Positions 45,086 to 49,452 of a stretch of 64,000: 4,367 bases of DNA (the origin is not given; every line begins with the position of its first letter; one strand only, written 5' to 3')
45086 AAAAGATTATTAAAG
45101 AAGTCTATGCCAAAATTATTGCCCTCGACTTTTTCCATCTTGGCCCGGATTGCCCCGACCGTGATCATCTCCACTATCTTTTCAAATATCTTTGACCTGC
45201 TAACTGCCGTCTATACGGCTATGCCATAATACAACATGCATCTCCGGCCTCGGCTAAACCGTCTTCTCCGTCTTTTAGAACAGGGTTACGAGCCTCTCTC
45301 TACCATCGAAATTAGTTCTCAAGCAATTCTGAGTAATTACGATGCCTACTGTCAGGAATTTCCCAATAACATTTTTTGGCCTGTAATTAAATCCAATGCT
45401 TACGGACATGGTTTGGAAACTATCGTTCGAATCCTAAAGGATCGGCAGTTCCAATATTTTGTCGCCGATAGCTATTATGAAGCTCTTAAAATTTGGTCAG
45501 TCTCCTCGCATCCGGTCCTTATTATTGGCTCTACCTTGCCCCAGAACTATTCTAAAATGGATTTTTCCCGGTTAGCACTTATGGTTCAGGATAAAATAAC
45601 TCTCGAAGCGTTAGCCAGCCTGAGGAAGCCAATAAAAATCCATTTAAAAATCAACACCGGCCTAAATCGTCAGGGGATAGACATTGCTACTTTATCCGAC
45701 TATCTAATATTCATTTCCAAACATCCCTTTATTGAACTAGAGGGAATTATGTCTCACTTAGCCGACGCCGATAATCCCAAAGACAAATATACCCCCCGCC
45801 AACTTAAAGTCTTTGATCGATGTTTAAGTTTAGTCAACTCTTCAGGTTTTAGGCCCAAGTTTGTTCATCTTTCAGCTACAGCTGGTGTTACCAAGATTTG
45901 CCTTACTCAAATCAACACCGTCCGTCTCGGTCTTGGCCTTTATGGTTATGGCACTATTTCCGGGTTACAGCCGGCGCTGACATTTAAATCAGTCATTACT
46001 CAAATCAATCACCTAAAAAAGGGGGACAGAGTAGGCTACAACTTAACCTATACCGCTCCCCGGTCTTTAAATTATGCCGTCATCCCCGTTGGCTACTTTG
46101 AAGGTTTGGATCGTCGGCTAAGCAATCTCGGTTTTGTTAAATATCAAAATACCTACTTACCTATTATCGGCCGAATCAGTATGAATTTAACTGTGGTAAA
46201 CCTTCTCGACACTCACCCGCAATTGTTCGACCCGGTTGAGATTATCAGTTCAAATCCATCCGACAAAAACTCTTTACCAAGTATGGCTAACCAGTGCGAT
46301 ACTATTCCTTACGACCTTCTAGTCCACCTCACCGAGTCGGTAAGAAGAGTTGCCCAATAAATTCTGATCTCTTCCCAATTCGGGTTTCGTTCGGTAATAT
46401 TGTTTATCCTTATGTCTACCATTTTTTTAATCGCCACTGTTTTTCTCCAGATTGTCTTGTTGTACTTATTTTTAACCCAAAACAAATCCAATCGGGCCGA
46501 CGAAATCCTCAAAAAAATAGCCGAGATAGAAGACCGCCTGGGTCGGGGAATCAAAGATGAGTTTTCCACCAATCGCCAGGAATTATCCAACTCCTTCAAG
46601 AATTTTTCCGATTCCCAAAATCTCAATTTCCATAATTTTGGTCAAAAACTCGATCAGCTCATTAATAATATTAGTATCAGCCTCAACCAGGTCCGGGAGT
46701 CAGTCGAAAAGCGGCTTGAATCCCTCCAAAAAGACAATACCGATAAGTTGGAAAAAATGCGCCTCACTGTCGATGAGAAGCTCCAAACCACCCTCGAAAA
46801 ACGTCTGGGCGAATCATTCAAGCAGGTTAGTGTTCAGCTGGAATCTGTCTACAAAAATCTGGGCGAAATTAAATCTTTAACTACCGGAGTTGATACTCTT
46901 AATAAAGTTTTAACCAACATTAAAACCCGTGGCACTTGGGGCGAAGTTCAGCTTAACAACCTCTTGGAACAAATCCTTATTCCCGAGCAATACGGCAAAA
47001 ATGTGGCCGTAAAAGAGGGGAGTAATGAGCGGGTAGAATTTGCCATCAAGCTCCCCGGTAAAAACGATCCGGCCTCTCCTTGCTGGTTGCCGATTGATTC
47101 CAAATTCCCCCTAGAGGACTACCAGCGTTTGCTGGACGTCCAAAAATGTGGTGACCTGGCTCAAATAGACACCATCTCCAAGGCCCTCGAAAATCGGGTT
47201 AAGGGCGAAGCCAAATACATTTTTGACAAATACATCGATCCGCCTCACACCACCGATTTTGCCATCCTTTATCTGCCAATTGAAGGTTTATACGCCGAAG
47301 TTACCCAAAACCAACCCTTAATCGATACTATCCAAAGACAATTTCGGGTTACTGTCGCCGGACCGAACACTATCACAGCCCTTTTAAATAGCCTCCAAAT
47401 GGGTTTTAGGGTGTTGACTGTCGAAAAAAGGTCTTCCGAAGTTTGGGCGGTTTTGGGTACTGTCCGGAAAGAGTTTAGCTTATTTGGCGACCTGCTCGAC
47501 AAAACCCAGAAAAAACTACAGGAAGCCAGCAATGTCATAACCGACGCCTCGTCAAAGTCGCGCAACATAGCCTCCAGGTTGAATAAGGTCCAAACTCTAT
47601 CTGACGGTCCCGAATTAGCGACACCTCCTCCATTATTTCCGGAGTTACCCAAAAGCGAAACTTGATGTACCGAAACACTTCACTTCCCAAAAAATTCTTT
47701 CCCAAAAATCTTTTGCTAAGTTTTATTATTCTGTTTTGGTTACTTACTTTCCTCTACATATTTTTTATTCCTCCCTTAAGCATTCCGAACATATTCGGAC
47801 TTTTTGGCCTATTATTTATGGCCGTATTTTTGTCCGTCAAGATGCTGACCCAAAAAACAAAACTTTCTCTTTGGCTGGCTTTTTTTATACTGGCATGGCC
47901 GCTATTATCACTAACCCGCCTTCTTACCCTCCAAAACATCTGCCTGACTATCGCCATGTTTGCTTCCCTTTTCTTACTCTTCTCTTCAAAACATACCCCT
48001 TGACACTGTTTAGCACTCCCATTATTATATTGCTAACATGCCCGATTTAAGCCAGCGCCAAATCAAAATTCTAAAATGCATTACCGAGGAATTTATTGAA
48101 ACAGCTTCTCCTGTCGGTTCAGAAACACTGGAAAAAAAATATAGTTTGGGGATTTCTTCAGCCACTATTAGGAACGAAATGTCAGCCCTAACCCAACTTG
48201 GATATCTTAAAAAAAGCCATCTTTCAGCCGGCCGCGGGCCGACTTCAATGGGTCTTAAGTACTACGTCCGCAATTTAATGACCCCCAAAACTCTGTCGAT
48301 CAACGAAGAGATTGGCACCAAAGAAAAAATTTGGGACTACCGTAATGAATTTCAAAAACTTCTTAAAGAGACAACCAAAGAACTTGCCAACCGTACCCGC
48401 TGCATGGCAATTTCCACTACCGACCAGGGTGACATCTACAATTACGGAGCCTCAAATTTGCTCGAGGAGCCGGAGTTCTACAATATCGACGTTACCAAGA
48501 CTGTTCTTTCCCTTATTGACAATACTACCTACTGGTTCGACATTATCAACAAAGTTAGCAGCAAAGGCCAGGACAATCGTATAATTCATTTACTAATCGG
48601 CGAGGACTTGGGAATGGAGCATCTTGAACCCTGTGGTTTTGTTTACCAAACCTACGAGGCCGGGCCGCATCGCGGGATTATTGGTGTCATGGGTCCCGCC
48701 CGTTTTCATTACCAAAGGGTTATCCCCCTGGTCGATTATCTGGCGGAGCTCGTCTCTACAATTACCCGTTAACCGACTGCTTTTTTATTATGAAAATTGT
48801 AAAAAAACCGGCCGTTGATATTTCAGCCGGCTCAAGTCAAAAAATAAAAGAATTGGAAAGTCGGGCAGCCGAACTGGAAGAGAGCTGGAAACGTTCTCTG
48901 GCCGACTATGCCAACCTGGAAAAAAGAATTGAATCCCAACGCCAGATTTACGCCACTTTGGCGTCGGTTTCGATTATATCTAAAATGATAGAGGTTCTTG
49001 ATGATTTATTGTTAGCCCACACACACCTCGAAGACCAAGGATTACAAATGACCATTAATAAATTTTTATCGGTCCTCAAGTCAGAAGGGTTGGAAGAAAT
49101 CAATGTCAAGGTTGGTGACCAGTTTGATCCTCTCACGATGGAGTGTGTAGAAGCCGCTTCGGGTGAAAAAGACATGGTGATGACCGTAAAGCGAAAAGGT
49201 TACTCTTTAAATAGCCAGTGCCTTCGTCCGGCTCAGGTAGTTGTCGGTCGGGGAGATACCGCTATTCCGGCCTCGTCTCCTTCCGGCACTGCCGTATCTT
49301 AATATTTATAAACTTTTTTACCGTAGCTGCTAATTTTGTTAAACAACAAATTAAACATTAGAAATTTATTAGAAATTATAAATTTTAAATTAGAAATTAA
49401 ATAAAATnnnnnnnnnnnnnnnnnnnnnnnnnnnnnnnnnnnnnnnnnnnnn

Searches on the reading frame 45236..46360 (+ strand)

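Call 56: search_protein_families(library=pfam, proteins=[window:45236-46360:+], max_evalue=0.001)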
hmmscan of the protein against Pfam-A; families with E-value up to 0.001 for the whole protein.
window:45236-46360:+ (374 aa): 2 families
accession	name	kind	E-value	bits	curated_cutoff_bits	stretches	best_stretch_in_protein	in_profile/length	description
PF01168.26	Ala_racemase_N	-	2.6e-43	148.7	24.1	1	26-238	1-218/220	Alanine racemase, N-terminal domain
PF00842.27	Ala_racemase_C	-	3.8e-29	101.3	25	1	247-372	1-126/127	Alanine racemase, C-terminal domain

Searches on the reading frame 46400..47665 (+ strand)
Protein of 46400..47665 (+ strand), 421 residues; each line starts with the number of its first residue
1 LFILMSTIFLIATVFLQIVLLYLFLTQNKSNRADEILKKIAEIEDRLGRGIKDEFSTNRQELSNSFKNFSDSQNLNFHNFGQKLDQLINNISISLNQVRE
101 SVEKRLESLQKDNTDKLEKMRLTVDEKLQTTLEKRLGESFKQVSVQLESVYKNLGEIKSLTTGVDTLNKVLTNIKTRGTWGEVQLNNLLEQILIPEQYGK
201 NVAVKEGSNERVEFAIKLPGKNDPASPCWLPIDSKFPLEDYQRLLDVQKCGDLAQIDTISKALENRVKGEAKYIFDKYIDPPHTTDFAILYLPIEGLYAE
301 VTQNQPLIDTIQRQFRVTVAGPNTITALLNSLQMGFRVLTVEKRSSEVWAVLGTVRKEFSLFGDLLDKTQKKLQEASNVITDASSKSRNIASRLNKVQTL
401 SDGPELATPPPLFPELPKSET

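Call 56: search_protein_families(library=pfam, proteins=[window:46400-47665:+], max_evalue=0.001)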
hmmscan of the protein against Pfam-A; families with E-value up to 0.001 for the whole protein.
window:46400-47665:+ (421 aa): 4 families
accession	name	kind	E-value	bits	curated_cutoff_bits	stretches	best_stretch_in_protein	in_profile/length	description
PF02646.22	RmuC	-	4.2e-72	243.1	26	1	116-401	2-285/291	RmuC family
PF02050.21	FliJ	-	4.3e-05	24.2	28.4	1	38-128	12-100/123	Flagellar FliJ protein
PF02601.20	Exonuc_VII_L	-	0.00031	20.8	35.9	1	32-158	141-270/315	Exonuclease VII, large subunit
PF01442.23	Apolipoprotein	-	0.00062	20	90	1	53-154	7-104/190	Apolipoprotein A1/A4/E domain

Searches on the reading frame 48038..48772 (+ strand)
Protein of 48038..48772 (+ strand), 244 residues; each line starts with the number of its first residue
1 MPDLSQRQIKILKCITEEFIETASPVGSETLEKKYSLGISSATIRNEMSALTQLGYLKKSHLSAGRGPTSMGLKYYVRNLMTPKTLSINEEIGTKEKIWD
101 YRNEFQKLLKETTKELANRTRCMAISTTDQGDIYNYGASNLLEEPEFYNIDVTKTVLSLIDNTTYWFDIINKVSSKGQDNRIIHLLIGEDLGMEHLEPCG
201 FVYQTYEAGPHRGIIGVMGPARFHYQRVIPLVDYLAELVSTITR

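Call 56: search_protein_families(library=pfam, proteins=[window:48038-48772:+], max_evalue=0.001)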
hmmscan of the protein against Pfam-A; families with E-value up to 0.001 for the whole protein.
window:48038-48772:+ (244 aa): 1 family
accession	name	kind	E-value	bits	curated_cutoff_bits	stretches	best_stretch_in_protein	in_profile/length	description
PF01628.27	HrcA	-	2.2e-18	67.4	22.2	1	102-229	102-215/215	HrcA protein C terminal domain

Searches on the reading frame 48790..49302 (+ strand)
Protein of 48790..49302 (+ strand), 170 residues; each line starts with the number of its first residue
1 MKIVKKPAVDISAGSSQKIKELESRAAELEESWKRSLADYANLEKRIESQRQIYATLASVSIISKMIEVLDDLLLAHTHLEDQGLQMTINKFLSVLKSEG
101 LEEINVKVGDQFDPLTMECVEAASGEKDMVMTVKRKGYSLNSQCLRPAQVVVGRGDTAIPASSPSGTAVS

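Call 96: search_protein_families(library=pfam, proteins=[window:48790-49302:+], max_evalue=0.001)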
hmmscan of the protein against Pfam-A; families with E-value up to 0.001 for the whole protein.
window:48790-49302:+ (170 aa): 1 family
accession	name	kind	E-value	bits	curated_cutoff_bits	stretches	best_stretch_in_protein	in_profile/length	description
PF01025.24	GrpE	-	1.6e-28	99.9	25.8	1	15-153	16-164/165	GrpE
